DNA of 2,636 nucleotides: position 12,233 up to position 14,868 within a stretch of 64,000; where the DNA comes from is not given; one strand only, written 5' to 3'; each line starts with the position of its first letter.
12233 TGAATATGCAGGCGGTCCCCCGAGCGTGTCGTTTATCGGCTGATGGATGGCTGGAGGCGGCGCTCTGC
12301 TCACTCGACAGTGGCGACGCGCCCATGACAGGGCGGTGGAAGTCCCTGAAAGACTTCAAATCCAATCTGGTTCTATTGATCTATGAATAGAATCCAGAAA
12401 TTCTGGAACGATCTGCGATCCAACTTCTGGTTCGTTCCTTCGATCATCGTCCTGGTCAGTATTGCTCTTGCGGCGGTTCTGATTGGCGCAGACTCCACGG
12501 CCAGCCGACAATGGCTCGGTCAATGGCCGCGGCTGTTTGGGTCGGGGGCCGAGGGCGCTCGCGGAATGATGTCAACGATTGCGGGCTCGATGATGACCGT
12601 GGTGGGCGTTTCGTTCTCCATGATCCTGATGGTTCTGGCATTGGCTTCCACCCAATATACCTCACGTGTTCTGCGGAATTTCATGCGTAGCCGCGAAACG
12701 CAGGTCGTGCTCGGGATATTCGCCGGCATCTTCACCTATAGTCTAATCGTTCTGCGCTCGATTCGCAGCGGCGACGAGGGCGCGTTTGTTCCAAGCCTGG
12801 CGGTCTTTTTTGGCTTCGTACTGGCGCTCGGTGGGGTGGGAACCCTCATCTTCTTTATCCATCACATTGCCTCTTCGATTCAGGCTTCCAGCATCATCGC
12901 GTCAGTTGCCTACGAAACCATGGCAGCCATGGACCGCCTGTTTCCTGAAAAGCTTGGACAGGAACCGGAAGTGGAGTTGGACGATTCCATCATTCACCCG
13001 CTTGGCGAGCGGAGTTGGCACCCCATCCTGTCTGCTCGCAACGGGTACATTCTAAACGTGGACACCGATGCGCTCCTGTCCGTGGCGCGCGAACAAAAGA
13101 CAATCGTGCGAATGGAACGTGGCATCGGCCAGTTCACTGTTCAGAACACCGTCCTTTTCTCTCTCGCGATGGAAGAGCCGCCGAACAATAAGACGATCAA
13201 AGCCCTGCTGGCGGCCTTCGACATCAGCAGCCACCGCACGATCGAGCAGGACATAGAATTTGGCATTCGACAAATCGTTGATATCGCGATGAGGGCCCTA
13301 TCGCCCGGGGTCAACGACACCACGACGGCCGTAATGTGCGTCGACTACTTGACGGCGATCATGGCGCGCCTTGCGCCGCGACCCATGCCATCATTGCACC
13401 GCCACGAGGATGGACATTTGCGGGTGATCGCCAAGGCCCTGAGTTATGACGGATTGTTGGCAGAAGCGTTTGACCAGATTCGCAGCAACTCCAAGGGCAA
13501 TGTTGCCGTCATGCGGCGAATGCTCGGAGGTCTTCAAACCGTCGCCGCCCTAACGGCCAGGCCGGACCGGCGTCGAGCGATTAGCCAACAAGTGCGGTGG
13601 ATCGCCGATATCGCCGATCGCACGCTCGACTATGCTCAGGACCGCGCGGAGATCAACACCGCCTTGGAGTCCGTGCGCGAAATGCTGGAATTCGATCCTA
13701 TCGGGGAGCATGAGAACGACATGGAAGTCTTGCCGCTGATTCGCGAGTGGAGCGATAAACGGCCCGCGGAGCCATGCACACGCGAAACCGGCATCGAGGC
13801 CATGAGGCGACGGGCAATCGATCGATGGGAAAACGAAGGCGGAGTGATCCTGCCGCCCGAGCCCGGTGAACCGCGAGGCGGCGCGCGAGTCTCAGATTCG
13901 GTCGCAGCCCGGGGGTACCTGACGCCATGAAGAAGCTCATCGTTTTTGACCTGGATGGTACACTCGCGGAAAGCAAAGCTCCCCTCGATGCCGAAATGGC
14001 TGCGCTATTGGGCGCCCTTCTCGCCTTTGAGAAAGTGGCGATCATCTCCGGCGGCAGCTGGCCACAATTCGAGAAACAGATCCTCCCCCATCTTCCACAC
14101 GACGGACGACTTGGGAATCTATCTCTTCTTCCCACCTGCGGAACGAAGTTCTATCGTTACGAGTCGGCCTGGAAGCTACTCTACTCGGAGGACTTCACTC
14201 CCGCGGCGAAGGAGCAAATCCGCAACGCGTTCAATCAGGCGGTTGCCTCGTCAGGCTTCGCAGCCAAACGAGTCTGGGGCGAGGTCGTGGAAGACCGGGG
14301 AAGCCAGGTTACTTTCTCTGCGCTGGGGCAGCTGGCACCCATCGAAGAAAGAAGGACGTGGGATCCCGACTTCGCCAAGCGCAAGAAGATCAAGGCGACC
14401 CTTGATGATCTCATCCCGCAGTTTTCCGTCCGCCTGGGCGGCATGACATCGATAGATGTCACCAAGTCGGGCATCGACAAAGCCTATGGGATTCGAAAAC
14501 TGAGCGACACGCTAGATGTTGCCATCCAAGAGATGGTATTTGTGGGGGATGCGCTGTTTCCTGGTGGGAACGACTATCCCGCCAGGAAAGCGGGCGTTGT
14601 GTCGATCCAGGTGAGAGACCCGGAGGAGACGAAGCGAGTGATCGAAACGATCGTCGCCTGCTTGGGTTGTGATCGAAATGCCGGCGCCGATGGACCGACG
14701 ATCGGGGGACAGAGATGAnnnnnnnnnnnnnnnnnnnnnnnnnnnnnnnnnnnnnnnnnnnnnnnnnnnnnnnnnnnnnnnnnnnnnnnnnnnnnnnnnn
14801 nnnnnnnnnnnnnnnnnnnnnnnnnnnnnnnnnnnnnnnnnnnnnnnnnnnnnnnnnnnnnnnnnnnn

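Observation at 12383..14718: DUF2254 membrane protein and a eukaryotic-PMM-like HAD phosphatase are translationally coupled to the front of the N-ATPase operon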

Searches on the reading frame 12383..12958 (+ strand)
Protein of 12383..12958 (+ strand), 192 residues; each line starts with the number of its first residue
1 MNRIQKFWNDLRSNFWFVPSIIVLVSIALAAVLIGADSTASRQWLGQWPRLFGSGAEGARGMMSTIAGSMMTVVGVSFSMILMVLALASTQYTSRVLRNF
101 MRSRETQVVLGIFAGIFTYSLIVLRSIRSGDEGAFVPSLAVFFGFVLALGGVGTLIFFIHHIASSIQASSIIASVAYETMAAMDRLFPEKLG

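Call 74: search_protein_families(library=pfam, proteins=[window:12383-12958:+], max_evalue=1)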
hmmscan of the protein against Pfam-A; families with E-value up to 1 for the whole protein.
seq(192 aa): 2 families
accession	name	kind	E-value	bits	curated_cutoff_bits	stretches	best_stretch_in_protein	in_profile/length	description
PF10011.15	DUF2254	-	8.6e-56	189.7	28.8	1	12-183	1-167/368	Predicted membrane protein (DUF2254)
PF19451.5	DUF5989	-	0.26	11.8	27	1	7-36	7-38/49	Family of unknown function (DUF5989)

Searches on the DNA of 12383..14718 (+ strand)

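Call 9: search_dna_similar(query=window:12383-14718:+, collection=plasmids, mode=near, max_rows=15)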
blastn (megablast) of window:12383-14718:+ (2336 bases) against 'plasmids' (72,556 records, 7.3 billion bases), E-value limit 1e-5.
No match.

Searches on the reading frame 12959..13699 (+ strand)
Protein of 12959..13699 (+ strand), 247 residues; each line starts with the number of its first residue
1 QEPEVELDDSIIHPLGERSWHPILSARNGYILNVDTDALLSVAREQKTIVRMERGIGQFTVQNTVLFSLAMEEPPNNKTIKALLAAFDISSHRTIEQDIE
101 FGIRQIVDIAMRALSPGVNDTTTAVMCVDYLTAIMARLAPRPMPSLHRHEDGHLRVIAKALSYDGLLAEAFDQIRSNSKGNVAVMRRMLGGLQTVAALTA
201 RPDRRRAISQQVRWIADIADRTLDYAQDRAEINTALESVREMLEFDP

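Call 74: search_protein_families(library=pfam, proteins=[window:12959-13699:+], max_evalue=1)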
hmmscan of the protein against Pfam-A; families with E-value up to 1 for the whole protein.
seq(247 aa): 4 families
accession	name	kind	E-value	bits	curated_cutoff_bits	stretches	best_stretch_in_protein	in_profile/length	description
PF10011.15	DUF2254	-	3e-58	197.8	28.8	1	17-193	191-367/368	Predicted membrane protein (DUF2254)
PF00177.27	Ribosomal_S7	-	0.02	14.9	24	1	169-221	59-109/148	Ribosomal protein S7p/S5e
PF07730.19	HisKA_3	-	0.048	14.6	24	0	166-195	37-66/68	Histidine kinase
PF11479.13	Suppressor_P21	-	0.14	12.8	26.9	1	76-115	8-47/80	RNA silencing suppressor P21 C-terminal domain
